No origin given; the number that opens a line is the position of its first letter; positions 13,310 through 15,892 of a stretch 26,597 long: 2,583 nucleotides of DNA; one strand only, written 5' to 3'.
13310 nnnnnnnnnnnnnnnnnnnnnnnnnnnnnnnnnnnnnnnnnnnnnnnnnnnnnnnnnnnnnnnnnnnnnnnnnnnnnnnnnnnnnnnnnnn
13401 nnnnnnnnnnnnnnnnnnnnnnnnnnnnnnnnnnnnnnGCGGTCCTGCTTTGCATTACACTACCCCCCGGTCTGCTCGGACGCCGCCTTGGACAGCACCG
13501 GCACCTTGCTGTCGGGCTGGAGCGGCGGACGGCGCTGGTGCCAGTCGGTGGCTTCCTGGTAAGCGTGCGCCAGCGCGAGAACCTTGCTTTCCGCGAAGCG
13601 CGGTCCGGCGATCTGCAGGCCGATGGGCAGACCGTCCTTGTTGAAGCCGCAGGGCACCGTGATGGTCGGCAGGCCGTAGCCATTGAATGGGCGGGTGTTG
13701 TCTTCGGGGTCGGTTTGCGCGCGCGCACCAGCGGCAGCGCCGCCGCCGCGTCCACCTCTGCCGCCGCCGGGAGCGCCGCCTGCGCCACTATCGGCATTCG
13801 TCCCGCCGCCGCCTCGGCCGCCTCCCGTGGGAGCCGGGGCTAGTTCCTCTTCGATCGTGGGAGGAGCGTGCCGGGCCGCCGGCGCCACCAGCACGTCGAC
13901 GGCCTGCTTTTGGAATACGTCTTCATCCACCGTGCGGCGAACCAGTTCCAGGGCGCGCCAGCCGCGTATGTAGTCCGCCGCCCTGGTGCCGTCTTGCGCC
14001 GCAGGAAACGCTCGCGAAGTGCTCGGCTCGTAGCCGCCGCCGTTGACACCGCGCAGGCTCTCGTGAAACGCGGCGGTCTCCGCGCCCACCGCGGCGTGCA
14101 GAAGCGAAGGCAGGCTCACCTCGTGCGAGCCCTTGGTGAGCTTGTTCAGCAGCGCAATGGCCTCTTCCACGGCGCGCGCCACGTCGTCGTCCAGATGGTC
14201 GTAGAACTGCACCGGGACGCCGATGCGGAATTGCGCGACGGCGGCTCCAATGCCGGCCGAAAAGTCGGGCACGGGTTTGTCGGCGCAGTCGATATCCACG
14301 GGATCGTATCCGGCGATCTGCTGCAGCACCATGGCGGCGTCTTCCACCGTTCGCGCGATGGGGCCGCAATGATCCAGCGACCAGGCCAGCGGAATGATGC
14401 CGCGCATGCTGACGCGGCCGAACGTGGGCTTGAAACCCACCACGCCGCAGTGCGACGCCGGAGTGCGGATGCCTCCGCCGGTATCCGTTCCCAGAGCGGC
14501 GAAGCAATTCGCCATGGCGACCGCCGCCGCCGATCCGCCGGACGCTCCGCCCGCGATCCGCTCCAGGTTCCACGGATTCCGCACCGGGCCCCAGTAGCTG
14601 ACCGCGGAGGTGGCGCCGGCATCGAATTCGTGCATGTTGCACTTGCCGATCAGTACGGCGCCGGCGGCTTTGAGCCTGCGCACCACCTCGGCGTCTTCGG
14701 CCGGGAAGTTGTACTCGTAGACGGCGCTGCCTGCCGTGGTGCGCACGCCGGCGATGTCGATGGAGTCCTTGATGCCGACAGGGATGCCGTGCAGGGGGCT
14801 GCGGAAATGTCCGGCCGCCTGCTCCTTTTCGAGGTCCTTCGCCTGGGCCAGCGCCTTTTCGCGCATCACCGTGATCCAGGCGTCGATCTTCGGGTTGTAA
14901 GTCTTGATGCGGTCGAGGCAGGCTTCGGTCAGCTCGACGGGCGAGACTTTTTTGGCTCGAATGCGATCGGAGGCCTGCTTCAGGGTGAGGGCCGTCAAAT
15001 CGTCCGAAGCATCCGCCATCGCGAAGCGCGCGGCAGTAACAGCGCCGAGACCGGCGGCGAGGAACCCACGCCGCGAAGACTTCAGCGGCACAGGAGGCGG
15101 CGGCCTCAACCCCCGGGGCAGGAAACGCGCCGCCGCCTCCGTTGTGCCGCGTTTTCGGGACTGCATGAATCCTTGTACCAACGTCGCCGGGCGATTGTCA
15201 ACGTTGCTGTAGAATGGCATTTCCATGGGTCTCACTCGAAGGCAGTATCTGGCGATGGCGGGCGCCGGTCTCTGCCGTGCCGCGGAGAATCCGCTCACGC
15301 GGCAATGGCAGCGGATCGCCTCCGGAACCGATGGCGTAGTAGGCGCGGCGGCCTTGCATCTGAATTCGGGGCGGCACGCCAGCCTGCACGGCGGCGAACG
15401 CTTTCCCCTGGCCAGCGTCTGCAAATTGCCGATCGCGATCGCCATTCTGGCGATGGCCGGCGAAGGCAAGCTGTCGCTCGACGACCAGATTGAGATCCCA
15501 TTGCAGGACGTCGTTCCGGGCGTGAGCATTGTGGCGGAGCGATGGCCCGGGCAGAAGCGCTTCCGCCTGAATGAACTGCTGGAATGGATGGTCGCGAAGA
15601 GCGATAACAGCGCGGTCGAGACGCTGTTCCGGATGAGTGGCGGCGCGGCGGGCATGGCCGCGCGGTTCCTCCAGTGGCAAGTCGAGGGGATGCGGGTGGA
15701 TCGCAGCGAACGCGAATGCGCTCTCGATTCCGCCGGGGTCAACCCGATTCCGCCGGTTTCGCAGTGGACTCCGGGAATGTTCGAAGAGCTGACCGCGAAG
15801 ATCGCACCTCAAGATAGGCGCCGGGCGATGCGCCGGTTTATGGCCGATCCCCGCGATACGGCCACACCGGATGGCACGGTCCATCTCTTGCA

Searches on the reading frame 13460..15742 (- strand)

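Call 69: search_protein_families(library=pfam, proteins=[window:13460-15742:-], max_evalue=0.00001)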
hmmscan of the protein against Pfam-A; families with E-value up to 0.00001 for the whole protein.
window:13460-15742:- (760 aa): 1 family
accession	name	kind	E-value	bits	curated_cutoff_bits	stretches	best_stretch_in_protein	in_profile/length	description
PF01425.27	Amidase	-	9.4e-111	371.4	27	2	270-633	1-387/445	Amidase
